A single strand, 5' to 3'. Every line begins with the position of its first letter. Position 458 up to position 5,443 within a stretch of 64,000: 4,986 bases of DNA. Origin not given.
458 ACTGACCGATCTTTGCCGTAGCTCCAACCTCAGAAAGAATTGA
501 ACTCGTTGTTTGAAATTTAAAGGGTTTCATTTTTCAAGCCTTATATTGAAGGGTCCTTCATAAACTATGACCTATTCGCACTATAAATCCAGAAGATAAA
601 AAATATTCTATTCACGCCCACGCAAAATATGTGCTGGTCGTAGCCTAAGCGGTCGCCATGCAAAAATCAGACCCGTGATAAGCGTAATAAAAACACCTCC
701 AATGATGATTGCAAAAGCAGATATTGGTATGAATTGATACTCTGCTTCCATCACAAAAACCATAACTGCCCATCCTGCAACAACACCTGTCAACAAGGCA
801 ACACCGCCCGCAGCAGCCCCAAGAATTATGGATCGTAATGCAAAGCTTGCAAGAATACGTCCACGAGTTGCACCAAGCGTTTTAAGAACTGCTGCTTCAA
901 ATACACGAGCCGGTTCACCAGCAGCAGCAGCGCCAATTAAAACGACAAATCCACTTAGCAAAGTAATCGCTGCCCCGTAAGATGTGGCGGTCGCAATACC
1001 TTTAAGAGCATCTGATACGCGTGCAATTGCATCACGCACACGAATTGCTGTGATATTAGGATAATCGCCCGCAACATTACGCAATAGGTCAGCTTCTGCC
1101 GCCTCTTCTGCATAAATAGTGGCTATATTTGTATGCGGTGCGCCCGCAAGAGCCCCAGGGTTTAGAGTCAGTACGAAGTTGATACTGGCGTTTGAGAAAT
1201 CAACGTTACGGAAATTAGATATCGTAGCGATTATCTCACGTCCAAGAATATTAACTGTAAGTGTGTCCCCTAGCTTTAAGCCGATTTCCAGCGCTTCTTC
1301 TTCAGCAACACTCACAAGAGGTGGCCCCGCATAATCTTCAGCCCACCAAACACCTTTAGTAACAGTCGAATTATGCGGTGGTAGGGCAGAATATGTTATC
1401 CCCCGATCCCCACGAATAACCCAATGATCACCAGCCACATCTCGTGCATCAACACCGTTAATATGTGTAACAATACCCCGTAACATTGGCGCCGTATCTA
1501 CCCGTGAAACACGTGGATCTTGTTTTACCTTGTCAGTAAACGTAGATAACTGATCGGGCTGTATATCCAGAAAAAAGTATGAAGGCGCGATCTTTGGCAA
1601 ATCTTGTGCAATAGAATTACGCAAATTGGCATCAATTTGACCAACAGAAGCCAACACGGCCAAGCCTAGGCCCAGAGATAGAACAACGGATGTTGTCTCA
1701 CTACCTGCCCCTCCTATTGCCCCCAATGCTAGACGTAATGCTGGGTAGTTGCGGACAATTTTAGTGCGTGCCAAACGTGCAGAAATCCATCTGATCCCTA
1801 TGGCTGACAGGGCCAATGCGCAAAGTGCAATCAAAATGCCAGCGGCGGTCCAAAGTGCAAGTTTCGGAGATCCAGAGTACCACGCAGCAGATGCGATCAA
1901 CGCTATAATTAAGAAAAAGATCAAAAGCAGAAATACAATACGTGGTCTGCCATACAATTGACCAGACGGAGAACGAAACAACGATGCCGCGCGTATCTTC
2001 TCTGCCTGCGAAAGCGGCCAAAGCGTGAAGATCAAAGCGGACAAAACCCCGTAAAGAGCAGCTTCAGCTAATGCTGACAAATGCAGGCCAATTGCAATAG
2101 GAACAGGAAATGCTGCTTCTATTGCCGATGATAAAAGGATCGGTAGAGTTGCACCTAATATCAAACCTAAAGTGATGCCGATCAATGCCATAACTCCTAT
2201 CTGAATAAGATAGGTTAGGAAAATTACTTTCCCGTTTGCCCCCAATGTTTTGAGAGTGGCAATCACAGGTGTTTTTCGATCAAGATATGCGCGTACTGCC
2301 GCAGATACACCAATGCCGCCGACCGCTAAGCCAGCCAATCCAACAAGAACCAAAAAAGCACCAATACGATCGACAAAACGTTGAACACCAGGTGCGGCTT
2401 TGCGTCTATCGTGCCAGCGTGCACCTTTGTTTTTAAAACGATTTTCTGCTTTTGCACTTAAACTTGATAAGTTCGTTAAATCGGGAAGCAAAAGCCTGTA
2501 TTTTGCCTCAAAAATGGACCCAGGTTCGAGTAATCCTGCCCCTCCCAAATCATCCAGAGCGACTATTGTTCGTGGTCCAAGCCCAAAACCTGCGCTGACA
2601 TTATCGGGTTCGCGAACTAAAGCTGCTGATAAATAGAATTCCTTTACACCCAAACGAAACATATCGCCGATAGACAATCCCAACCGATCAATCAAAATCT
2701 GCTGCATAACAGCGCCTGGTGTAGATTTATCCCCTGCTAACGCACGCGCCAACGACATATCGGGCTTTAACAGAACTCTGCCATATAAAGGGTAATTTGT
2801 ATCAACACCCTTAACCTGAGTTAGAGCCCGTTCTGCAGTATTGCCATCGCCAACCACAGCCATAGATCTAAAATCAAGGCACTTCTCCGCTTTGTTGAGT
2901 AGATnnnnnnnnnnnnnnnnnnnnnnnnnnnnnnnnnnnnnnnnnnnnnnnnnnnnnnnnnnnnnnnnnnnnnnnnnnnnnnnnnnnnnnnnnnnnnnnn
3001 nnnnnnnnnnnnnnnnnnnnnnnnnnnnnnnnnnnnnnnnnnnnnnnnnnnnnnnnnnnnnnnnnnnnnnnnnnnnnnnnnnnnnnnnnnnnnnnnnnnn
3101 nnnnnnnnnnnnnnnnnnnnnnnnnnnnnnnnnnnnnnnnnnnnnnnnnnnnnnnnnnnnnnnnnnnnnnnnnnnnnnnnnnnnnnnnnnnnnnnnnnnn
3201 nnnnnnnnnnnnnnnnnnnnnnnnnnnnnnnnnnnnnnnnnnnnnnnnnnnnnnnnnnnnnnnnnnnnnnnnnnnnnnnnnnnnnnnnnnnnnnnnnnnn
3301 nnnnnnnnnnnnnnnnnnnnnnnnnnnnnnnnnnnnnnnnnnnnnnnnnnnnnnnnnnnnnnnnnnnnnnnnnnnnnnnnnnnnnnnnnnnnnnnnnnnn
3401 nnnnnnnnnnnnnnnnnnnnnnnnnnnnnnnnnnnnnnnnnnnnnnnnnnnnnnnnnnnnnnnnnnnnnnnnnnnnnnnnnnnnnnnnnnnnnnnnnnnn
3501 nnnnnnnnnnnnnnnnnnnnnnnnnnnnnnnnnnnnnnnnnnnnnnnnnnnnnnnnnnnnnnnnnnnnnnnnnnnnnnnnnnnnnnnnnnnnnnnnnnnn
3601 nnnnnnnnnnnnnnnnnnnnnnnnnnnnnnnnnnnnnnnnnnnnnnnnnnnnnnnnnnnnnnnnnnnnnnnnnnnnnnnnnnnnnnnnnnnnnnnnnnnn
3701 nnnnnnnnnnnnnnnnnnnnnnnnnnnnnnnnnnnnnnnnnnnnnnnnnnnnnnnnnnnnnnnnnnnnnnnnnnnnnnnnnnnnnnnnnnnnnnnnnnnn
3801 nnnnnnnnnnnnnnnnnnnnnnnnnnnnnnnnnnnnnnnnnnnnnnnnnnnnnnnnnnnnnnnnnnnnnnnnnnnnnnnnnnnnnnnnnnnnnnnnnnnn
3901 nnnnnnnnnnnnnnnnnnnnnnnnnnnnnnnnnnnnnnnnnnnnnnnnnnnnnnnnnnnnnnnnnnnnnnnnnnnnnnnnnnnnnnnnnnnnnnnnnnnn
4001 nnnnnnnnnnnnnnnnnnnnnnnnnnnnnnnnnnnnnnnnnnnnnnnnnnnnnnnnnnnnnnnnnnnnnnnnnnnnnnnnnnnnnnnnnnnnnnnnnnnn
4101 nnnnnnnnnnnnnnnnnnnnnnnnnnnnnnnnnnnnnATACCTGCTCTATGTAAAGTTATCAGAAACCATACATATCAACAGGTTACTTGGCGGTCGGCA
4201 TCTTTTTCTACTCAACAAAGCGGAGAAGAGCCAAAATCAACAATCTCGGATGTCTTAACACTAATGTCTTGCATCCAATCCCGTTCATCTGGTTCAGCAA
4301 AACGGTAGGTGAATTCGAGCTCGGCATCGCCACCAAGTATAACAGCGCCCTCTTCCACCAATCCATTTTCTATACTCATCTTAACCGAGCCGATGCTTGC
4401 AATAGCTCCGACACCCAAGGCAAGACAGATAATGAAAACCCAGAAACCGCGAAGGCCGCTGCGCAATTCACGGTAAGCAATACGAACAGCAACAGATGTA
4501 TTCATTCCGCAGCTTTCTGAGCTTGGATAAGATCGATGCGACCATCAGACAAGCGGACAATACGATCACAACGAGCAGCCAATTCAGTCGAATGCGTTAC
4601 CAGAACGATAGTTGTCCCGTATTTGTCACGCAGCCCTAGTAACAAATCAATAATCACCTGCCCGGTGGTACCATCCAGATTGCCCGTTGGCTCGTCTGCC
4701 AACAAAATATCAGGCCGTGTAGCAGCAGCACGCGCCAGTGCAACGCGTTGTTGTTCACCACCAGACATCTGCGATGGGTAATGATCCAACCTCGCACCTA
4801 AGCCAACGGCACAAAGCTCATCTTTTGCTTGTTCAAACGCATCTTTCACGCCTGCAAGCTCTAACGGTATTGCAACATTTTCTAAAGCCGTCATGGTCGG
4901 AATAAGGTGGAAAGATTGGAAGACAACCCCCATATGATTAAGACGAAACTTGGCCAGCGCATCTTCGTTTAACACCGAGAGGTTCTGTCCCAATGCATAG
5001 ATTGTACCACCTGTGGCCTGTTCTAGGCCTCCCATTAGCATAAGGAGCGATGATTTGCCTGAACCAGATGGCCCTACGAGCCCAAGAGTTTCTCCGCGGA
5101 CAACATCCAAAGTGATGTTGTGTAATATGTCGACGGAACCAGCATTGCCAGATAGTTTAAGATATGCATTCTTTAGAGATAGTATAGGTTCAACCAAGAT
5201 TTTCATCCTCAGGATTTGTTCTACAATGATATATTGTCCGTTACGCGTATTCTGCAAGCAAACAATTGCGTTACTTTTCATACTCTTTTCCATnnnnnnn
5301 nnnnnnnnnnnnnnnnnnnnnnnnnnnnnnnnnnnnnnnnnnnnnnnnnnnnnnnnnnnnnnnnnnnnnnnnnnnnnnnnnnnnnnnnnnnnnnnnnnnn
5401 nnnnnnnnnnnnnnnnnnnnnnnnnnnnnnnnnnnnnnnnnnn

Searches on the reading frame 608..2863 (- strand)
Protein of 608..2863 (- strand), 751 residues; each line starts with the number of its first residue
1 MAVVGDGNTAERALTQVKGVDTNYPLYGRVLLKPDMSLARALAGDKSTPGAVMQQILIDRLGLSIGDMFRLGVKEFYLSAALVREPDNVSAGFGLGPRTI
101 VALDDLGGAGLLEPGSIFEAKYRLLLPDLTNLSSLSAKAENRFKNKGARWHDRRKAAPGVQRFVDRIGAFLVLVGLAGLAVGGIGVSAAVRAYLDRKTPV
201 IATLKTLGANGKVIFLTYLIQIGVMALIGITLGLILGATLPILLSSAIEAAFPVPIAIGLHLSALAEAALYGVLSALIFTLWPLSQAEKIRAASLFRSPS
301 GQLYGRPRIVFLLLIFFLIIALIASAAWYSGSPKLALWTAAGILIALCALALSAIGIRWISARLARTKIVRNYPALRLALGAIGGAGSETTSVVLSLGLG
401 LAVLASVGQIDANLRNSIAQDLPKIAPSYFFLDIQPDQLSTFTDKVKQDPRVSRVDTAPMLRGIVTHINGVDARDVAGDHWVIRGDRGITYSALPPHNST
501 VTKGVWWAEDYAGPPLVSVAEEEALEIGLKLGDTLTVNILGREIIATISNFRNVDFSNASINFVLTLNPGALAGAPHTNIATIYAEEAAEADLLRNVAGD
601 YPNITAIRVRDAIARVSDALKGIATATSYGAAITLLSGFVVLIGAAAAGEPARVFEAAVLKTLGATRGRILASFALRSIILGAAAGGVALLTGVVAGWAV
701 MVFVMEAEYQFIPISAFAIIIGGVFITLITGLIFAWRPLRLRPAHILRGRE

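Call 68: search_protein_families(library=pfam, proteins=[window:608-2863:-], max_evalue=0.0001)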
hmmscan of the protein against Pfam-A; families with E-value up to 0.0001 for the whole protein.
window:608-2863:- (751 aa): 1 family
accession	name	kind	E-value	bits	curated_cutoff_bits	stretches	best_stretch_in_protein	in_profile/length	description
PF02687.27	FtsX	-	6.8e-15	55.6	25.5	2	631-741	4-118/120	FtsX-like permease C-terminal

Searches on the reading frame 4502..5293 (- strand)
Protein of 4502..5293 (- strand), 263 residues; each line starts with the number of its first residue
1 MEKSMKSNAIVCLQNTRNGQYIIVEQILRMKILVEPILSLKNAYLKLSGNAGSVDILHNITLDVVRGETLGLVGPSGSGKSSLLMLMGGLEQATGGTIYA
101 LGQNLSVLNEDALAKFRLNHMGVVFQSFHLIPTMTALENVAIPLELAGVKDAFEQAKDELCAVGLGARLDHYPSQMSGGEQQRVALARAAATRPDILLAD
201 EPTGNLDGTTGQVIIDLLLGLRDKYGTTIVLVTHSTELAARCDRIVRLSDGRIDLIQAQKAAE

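Call 68: search_protein_families(library=pfam, proteins=[window:4502-5293:-], max_evalue=0.0001)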
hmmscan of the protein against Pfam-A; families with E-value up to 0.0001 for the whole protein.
window:4502-5293:- (263 aa): 1 family
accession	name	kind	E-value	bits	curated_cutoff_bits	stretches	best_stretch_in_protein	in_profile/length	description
PF00005.33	ABC_tran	-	1.6e-32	113.4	25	1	57-203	1-136/137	ABC transporter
